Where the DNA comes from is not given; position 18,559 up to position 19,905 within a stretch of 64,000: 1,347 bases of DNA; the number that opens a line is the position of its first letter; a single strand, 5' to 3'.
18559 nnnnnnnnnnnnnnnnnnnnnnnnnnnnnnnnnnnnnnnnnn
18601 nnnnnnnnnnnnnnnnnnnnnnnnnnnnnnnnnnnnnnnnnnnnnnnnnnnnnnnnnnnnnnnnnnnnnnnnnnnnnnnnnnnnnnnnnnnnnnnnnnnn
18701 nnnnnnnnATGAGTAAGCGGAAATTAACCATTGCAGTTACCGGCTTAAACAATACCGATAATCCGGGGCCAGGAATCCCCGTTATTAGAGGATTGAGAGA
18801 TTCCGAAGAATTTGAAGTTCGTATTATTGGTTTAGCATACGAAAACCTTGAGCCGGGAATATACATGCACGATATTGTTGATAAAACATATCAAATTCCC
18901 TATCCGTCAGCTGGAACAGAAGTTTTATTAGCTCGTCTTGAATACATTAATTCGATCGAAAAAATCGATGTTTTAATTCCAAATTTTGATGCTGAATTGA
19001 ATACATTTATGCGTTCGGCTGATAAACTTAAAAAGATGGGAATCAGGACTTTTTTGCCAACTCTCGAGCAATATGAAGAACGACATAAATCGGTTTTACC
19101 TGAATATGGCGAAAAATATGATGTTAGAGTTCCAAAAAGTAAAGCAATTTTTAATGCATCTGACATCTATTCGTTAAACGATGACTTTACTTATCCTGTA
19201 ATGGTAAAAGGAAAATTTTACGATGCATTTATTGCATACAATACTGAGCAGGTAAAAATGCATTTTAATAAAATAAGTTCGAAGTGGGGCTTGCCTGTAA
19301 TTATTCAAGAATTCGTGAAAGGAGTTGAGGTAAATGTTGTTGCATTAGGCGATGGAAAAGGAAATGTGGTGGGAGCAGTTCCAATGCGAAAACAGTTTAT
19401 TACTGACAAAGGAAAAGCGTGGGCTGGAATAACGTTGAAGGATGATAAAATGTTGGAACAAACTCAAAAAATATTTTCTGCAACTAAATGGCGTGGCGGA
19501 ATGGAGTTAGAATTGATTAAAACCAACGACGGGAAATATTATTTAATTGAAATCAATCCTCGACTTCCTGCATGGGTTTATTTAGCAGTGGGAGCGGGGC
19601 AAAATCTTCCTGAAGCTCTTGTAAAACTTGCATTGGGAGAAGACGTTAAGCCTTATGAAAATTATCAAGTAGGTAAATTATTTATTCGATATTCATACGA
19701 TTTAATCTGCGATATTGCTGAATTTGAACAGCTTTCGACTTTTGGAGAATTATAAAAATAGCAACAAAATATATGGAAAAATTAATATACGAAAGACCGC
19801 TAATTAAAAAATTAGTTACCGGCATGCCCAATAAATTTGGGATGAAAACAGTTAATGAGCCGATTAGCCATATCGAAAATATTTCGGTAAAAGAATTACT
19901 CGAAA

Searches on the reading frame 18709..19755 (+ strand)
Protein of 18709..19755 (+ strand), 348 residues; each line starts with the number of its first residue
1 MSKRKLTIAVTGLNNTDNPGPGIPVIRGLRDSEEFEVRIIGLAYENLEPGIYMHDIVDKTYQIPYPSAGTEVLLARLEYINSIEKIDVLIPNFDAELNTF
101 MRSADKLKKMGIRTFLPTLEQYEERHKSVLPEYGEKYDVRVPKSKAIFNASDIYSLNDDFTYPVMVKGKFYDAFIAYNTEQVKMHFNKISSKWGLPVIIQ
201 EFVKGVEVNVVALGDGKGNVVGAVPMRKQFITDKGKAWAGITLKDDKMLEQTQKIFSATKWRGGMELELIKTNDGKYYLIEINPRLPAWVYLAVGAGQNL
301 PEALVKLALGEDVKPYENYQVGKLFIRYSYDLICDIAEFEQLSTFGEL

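Call 3: search_protein_families(library=pfam, proteins=[window:18709-19755:+], max_evalue=0.01)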
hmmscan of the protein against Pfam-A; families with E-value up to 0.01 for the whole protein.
window:18709-19755:+ (348 aa): 4 families
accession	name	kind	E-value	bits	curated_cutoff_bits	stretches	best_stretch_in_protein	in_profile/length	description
PF15632.11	ATPgrasp_Ter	-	6.7e-11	42.5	29.1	1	197-314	5-113/131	ATP-grasp in the biosynthetic pathway with Ter operon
PF02786.22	CPSase_L_D2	-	1.7e-06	28.1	19.8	1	135-312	10-207/211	Carbamoyl-phosphate synthase L chain, ATP binding domain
PF02655.19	ATP-grasp_3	-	2.1e-06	28.3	23.2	1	190-286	61-157/160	ATP-grasp domain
PF07478.18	Dala_Dala_lig_C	-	0.00019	21.4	24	1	156-284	31-174/204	D-ala D-ala ligase C-terminus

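Call 4: search_protein_families(library=ncbifam, proteins=[window:18709-19755:+], max_evalue=0.01)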
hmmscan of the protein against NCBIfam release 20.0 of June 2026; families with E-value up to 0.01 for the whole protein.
window:18709-19755:+ (348 aa): 14 families
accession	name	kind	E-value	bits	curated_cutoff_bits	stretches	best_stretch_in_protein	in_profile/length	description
NF009405.0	PRK12767.1-4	equivalog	1.2e-27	96.8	390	1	35-335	25-316/320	carbamoyl phosphate synthase-like protein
NF009406.0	PRK12767.1-5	equivalog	8.2e-21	74.4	271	1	30-326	21-312/327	carbamoyl phosphate synthase-like protein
NF009404.0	PRK12767.1-3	equivalog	1.3e-16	60.5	316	1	78-330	62-329/344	carbamoyl phosphate synthase-like protein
NF009403.0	PRK12767.1-2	equivalog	2.7e-16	59.7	286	1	38-256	23-236/342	carbamoyl phosphate synthase-like protein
NF009402.0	PRK12767.1-1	equivalog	6.2e-16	58.1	218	1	20-316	14-307/329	carbamoyl phosphate synthase-like protein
NF005315.0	PRK06849.1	equivalog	1.2e-12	47.6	406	1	56-288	47-278/389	hypothetical protein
TIGR01369.1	CPSaseII_lrg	equivalog_domain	5.8e-09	34.1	1027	1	83-317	627-873/1052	carbamoyl-phosphate synthase (glutamine-hydrolyzing) large subunit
NF003671.0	PRK05294.1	equivalog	1.1e-07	29.8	599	1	116-313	658-866/1058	carbamoyl-phosphate synthase large subunit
NF002563.0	PRK02186.1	subfamily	1.4e-05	23.6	625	1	131-287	112-278/890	argininosuccinate lyase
TIGR01235.1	pyruv_carbox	equivalog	4.7e-05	21.1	1114.45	1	101-286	89-293/1143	pyruvate carboxylase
NF040722.1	MfnD_Meth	equivalog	8.2e-05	22.2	400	1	197-314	161-278/288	tyramine--L-glutamate ligase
NF002378.0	PRK01372.1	subfamily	0.00047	19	243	1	136-283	110-268/305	D-alanine--D-alanine ligase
TIGR01205.1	D_ala_D_alaTIGR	subfamily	0.0026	16.8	245.65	0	178-284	167-285/318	D-alanine--D-alanine ligase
TIGR00877.1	purD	equivalog_domain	0.0053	15.6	288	1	104-218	81-206/425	phosphoribosylamine--glycine ligase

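Call 8: find_homologous_proteins(query=window:18709-19752:+, max_evalue=1e-10)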
Query window:18709-19752:+ (348 aa): 7179 proteins with E <= 1e-10 among 8000 candidates; the best 120 are listed.
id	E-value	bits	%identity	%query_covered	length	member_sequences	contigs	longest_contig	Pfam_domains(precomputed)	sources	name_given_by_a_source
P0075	1.4e-231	785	100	100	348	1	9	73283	PF15632.12,PF02786.23,PF02655.20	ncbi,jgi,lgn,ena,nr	ncbi:MAG TPA: biotin carboxylase [Bacteroidales bacterium]|nr:MAG: biotin carboxylase [Bacteroidetes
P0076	1.3e-195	667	84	99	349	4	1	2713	PF15632.12,PF02786.23,PF02655.20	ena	-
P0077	1.6e-190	650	82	99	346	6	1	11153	PF15632.12,PF02655.20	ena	-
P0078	9.0e-185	632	77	100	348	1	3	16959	PF15632.12,PF02655.20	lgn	-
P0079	1.6e-182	624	77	99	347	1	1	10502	PF15632.12,PF02655.20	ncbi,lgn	-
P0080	1.7e-180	617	75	100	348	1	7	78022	PF15632.12,PF02655.20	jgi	jgi:carbamoyl-phosphate synthase large subunit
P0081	4.4e-180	616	77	100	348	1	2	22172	PF15632.12,PF02655.20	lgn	-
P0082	1.2e-179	615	74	99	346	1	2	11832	PF15632.12,PF02655.20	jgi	jgi:carbamoyl-phosphate synthase large subunit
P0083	8.8e-179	612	77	100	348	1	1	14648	PF15632.12,PF02655.20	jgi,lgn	jgi:carbamoyl-phosphate synthase large subunit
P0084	5.3e-178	609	75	99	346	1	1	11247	PF15632.12,PF02655.20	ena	-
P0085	9.0e-178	609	75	100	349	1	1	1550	PF15632.12,PF02786.23,PF02655.20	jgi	jgi:carbamoyl-phosphate synthase large subunit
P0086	9.1e-178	609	75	100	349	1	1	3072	PF15632.12,PF02655.20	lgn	-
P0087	2.0e-177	607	75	100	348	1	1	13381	PF15632.12,PF02655.20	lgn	-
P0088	2.4e-177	607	75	100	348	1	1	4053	PF15632.12,PF02655.20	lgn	-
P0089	2.6e-177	607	74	100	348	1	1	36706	PF15632.12,PF02655.20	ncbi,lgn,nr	ncbi:MAG: ATP-grasp domain-containing protein [Bacteroidia bacterium]|nr:ATP-grasp domain-containing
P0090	3.7e-177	606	75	99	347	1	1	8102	PF15632.12,PF02655.20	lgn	-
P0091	4.2e-177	606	74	99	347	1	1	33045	PF15632.12,PF02786.23,PF02655.20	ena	-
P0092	7.9e-177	605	74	99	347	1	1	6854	PF15632.12,PF02786.23,PF02655.20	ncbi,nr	ncbi:MAG: ATP-grasp domain-containing protein [Bacteroidetes bacterium]|nr:ATP-grasp domain-containi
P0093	8.2e-177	605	74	100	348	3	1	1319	PF15632.12,PF02655.20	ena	-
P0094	9.2e-177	605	76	100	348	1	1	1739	PF15632.12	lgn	-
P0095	9.3e-177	605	74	99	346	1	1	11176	PF15632.12,PF02655.20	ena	-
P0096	1.1e-176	605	73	100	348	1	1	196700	PF15632.12,PF02655.20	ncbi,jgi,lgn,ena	-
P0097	2.8e-176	604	75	100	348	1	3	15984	PF15632.12,PF02655.20,PF21360.4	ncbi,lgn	-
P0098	4.8e-176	603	74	100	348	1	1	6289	PF15632.12,PF02655.20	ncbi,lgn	ncbi:MAG: ATP-grasp domain-containing protein [Bacteroidota bacterium]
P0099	6.4e-176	602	74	100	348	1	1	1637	PF15632.12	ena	-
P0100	9.5e-176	602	76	100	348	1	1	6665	PF15632.12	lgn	-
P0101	1.3e-175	601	73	99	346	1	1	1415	PF15632.12,PF02655.20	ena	-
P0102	1.4e-175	601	75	99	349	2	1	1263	PF15632.12,PF02655.20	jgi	jgi:carbamoyl-phosphate synthase large subunit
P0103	1.5e-175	601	75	100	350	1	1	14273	PF15632.12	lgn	-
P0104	1.6e-175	601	74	100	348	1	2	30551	PF15632.12,PF02655.20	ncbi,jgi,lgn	-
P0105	1.6e-175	601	75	100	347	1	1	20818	PF15632.12,PF02655.20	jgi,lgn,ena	-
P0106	2.0e-175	601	74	100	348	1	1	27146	PF15632.12,PF02655.20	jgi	-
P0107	2.8e-175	600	74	99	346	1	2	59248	PF15632.12,PF02655.20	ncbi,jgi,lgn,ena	-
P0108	3.5e-175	600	73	100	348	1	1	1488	PF15632.12,PF02655.20,PF21360.4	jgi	jgi:carbamoyl-phosphate synthase large subunit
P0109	6.5e-175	599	74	99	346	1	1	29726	PF15632.12,PF02786.23,PF02655.20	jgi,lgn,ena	-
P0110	7.1e-175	599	74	100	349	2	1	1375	PF15632.12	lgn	-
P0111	7.8e-175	599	74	100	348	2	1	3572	PF15632.12,PF02655.20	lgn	-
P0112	8.2e-175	599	74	100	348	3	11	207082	PF15632.12,PF02655.20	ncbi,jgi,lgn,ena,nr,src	ncbi:MAG: biotin carboxylase [Bacteroidetes bacterium RIFOXYA12_FULL_35_11]|nr:MAG: biotin carboxyla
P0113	8.4e-175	599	74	100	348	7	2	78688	PF15632.12,PF02655.20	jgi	-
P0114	8.9e-175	599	75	100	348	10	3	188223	PF15632.12,PF02655.20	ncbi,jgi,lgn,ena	ncbi:MAG TPA: ATP-grasp domain-containing protein [Ignavibacteria bacterium]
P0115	1.0e-174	598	73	100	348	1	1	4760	PF15632.12,PF02655.20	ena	-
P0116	1.8e-174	598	73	100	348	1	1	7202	PF15632.12,PF02655.20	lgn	-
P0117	2.3e-174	597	72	99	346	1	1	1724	PF15632.12,PF02786.23,PF02655.20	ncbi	-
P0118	2.4e-174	597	73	100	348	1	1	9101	PF15632.12,PF02655.20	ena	-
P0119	2.6e-174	597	74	99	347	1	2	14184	PF15632.12,PF02655.20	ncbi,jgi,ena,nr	ncbi:MAG: biotin carboxylase [Marinilabiliales bacterium]|nr:MAG: biotin carboxylase [Marinilabilial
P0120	4.4e-174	596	73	100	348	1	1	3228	PF15632.12,PF02655.20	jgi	-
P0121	4.5e-174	596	72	99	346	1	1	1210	PF15632.12,PF02655.20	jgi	-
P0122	5.1e-174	596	73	100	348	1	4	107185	PF15632.12,PF02655.20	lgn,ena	-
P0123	5.9e-174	596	74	100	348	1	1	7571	PF15632.12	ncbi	-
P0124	7.4e-174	596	73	100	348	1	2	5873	PF15632.12,PF02655.20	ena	-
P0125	8.7e-174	595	74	100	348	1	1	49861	PF15632.12,PF02655.20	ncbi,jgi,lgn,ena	-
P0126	9.0e-174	595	73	100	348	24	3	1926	PF15632.12,PF02786.23,PF02655.20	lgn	-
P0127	9.3e-174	595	73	100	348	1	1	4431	PF15632.12,PF02655.20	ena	-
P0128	1.0e-173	595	73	100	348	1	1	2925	PF15632.12,PF02655.20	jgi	jgi:carbamoyl-phosphate synthase large subunit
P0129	1.3e-173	595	74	100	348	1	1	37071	PF15632.12,PF02786.23,PF02655.20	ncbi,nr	ncbi:MAG: ATP-grasp domain-containing protein [Bacteroidales bacterium]|nr:ATP-grasp domain-containi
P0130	1.3e-173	595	73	100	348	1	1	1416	PF15632.12,PF02655.20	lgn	-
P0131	1.3e-173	595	74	99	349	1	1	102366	PF15632.12,PF02655.20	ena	-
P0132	1.5e-173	595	72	100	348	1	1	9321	PF15632.12,PF02655.20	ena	-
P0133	1.5e-173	595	73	100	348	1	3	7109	PF15632.12,PF02655.20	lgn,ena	-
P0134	1.7e-173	594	73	100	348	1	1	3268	PF15632.12,PF02655.20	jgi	-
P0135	2.0e-173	594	73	100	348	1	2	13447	PF15632.12,PF02655.20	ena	-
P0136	2.0e-173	594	73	100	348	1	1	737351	PF15632.12,PF02655.20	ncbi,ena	-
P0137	2.0e-173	594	74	100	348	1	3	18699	PF15632.12,PF02655.20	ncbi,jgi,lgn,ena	jgi:carbamoyl-phosphate synthase large subunit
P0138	2.4e-173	594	74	100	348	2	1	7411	PF15632.12,PF02655.20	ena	-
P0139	2.6e-173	594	74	100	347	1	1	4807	PF15632.12,PF02655.20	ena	-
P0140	2.9e-173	594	73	100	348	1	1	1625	PF15632.12,PF02655.20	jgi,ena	-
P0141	3.5e-173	593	73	100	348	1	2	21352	PF15632.12,PF02655.20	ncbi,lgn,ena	-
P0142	3.9e-173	593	72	100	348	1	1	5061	PF15632.12,PF02655.20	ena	-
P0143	4.3e-173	593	72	100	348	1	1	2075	PF15632.12,PF02655.20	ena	-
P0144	4.4e-173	593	73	100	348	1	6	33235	PF15632.12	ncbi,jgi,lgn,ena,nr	ncbi:MAG: ATP-grasp domain-containing protein [Ignavibacteriae bacterium]|jgi:carbamoyl-phosphate sy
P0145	5.5e-173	593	73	100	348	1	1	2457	PF15632.12,PF02655.20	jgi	jgi:carbamoyl-phosphate synthase large subunit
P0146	6.0e-173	593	73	100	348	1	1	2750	PF15632.12,PF02786.23,PF02655.20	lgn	-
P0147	8.0e-173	592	72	100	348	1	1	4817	PF15632.12,PF02655.20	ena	-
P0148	8.2e-173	592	73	100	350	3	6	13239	PF15632.12,PF02655.20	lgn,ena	-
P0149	8.9e-173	592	71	100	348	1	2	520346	PF15632.12,PF02655.20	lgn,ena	-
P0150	9.5e-173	592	74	100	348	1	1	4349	PF15632.12,PF02655.20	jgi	-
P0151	9.7e-173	592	73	100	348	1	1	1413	PF15632.12,PF02655.20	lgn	-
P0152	1.1e-172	592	73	99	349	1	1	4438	PF15632.12,PF02655.20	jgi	jgi:carbamoyl-phosphate synthase large subunit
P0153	1.2e-172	592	72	100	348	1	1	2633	PF15632.12,PF02655.20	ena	-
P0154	1.2e-172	592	72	100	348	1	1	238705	PF15632.12,PF02655.20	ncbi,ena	-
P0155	1.4e-172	591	72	99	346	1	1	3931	PF15632.12,PF02655.20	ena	-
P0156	1.5e-172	591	72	100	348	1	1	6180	PF15632.12,PF02655.20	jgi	jgi:carbamoyl-phosphate synthase large subunit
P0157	1.5e-172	591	73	100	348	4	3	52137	PF15632.12,PF02655.20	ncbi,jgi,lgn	jgi:carbamoyl-phosphate synthase large subunit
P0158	1.5e-172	591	73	100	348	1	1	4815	PF15632.12,PF02655.20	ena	-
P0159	1.6e-172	591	72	100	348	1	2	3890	PF15632.12,PF02655.20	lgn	-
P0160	1.6e-172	591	72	100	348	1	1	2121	PF15632.12,PF02655.20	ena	-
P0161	2.0e-172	591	73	100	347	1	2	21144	PF15632.12,PF02655.20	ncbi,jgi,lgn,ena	-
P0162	2.0e-172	591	73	100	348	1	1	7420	PF15632.12,PF02655.20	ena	-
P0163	2.0e-172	591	73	100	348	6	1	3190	PF15632.12,PF02786.23,PF02655.20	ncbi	-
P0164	2.2e-172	591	73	100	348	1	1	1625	PF15632.12,PF02655.20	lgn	-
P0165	2.6e-172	591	73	100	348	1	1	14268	PF15632.12,PF02655.20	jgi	-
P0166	3.2e-172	590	72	100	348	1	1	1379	PF15632.12,PF02655.20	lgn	-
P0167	3.3e-172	590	73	99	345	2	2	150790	PF15632.12,PF02655.20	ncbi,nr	ncbi:MAG: biotin carboxylase [Bacteroidetes bacterium GWF2_38_335]|nr:MAG: biotin carboxylase [Bacte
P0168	3.5e-172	590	72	100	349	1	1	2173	PF15632.12,PF02786.23,PF02655.20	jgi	-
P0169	3.5e-172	590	73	100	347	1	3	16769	PF15632.12,PF02655.20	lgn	-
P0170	3.9e-172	590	74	100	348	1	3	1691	PF15632.12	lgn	-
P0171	4.0e-172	590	72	100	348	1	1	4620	PF15632.12,PF02786.23,PF02655.20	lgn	-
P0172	4.1e-172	590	73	100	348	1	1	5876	PF15632.12,PF02655.20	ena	-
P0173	4.4e-172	590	73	100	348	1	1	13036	PF15632.12,PF02786.23,PF02655.20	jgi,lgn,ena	-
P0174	4.6e-172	590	72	100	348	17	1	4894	PF15632.12,PF02655.20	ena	-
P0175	4.8e-172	590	73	100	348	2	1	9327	PF15632.12,PF02786.23,PF02655.20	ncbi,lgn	-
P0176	4.9e-172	590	72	100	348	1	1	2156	PF15632.12,PF02655.20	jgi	-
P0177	5.0e-172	590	72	100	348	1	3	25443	PF15632.12,PF02655.20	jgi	jgi:carbamoyl-phosphate synthase large subunit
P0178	5.0e-172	590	72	100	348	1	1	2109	PF15632.12,PF02655.20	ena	-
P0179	5.0e-172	590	72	100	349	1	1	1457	PF15632.12,PF02655.20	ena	-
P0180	5.1e-172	590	72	100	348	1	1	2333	PF15632.12,PF02655.20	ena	-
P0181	5.3e-172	590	74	100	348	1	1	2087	PF15632.12,PF02655.20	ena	-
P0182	6.1e-172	589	74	100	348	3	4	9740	PF15632.12,PF02655.20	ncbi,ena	-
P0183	6.1e-172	589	73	100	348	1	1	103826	PF15632.12,PF02655.20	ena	-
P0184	6.2e-172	589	72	100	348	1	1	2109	PF15632.12,PF02655.20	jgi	jgi:carbamoyl-phosphate synthase large subunit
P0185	6.3e-172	589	73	100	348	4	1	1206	PF15632.12,PF02786.23,PF02655.20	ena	-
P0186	6.4e-172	589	73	100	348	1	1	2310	PF15632.12,PF02655.20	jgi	jgi:carbamoyl-phosphate synthase large subunit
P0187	6.7e-172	589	72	100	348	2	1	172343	PF15632.12,PF02655.20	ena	-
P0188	7.3e-172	589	74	100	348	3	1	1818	PF15632.12,PF02655.20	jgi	-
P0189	7.3e-172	589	72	100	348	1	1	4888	PF15632.12,PF02786.23,PF02655.20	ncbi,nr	ncbi:MAG: ATP-grasp domain-containing protein [Bacteroidales bacterium]|nr:ATP-grasp domain-containi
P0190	7.4e-172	589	72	100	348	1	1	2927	PF15632.12,PF02655.20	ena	-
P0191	7.5e-172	589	73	100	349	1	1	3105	PF15632.12,PF02786.23,PF02655.20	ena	-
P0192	8.4e-172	589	73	100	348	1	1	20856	PF15632.12,PF02655.20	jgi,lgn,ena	-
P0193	8.9e-172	589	72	100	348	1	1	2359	PF15632.12,PF02655.20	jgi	jgi:carbamoyl-phosphate synthase large subunit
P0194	9.4e-172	589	72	100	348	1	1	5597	PF15632.12,PF02786.23,PF02655.20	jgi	jgi:carbamoyl-phosphate synthase large subunit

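Call 15: find_related_loci(query=window:18709-19752:+, collection=genome_contigs, flank=9000)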
Query window:18709-19752:+ (348 aa) in genome_contigs; peptide patterns used: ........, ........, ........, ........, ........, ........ (x = any residue, [..] = any of these).
394 stretches matched a pattern; 234 encode a relative of the query (tblastn E <= 1e-3); the best 80 are kept; 80 distinct loci.
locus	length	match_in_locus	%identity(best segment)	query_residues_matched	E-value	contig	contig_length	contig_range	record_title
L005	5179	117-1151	82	3-348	0e+0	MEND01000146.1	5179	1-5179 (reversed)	MAG: Bacteroidetes bacterium GWA2_31_9 gwa2_scaffold_30139, whole genome shotgun sequence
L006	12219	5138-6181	74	1-348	3e-180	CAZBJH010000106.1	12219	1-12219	MAG TPA_asm: uncultured Bacteroidales bacterium isolate binchicken_co228_355 genome assembly, contig: NODE_7706_length_1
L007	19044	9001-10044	73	1-348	8e-180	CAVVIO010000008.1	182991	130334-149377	MAG: uncultured Bacteroidales bacterium isolate MFD02923.bin.2.58 genome assembly, contig: contig_14916, whole genome sh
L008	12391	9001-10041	74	2-348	2e-179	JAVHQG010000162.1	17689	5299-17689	MAG: Bacteroidales bacterium isolate WB02no9_34_13 NODE_2568_length_17689_cov_10.869570, whole genome shotgun sequence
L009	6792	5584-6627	73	1-348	4e-180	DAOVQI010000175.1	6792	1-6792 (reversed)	MAG TPA_asm: Bacteroidota bacterium isolate CSMAG_1571 CSMAG_1571_k141_2498676_length_6792_cov_69.4279, whole genome sho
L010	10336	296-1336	73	1-347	2e-177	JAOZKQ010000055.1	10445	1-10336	MAG: Bacteroidales bacterium isolate GMC10.concoct.13_sub NODE_5748_length_10445_cov_49.313474, whole genome shotgun seq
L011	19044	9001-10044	73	1-348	1e-176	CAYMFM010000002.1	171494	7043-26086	MAG TPA_asm: uncultured Rikenellaceae bacterium isolate binchicken_co100_343 genome assembly, contig: NODE_46_length_171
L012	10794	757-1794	72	3-348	7e-177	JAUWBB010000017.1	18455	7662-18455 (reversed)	MAG: Bacteroidota bacterium isolate CSMAG_1309 CSMAG_1309_k141_1461462_length_18455_cov_6.9856, whole genome shotgun seq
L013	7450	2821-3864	72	1-348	6e-177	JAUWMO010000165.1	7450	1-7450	MAG: Bacteroidota bacterium isolate CSMAG_2400 CSMAG_2400_k141_762216_length_7450_cov_6.9962, whole genome shotgun seque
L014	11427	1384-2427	72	1-348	2e-176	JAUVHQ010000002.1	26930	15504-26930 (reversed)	MAG: Bacteroidota bacterium isolate CSMAG_406 CSMAG_406_k141_1795262_length_26930_cov_9.8926, whole genome shotgun seque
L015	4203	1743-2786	72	1-348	0e+0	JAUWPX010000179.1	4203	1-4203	MAG: Bacteroidota bacterium isolate CSMAG_2487 CSMAG_2487_k141_1193492_length_4203_cov_17.0000, whole genome shotgun seq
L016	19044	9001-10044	73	1-348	2e-176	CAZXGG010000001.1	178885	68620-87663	MAG TPA_asm: uncultured Rikenellaceae bacterium isolate SRP214966_co2_435 genome assembly, contig: NODE_29_length_178885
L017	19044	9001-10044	72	1-348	3e-176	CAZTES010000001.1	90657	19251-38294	MAG TPA_asm: uncultured Rikenellaceae bacterium isolate SRP068000_co4_140 genome assembly, contig: NODE_61_length_90657_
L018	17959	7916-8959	72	1-348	7e-176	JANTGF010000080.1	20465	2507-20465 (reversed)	MAG: Bacteroidales bacterium isolate bin1005 c_000000002299, whole genome shotgun sequence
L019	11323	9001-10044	72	1-348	2e-175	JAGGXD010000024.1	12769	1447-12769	MAG: Bacteroidales bacterium isolate AUK143 PB_MBMC_097_c_000000000281, whole genome shotgun sequence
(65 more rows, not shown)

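Call 23: search_solved_structures(query=window:18709-19752:+, max_evalue=0.01)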
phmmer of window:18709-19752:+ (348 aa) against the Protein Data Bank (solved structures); distinct sequences matched with E-value up to 0.01: 1.
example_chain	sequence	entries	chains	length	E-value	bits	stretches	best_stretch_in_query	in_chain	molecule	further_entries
2pn1_A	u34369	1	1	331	0.00014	24.2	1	82-317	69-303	Carbamoylphosphate synthase large subunit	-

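Call 41: search_protein_representatives(protein=window:18709-19752:+)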
Query: 348 residues. Proteins with E-value up to 0.001 (for the whole library): 3611; up to 1e-10: 951; up to 1e-30: 241. The best 150 are listed.
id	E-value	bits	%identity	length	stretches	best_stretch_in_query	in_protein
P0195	1.7e-123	428.3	71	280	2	199-348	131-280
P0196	1.5e-111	389.1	49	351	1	2-348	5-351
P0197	5.8e-109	380.6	49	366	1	4-346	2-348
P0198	9.3e-109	379.9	33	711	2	8-331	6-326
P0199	1.1e-107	376.3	51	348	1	4-343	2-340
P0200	3.3e-105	368.2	48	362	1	4-348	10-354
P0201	8.4e-105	366.9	51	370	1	5-340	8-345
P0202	7.5e-101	353.9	47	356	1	3-343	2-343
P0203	2.9e-99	348.7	47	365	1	4-347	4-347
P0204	3.4e-98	345.2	55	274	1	78-348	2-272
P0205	8.9e-96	337.2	43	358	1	3-348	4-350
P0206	3.2e-95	335.4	44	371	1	4-347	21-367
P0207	1.1e-94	333.6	66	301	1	134-348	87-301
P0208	2.6e-94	332.4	30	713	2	1-338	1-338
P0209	3.3e-94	332.1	43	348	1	1-342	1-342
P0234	1.1e-79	284.4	41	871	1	5-347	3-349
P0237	1.4e-78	280.7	34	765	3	39-315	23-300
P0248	6.7e-72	258.7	29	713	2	6-316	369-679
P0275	4.8e-60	219.7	53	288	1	1-206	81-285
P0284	1.0e-58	215.4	35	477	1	7-341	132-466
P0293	2.0e-56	207.8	33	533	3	107-344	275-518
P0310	5.2e-53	196.6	30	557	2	5-327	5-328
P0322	2.0e-49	184.8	30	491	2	7-347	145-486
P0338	1.7e-46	175.2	31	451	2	2-342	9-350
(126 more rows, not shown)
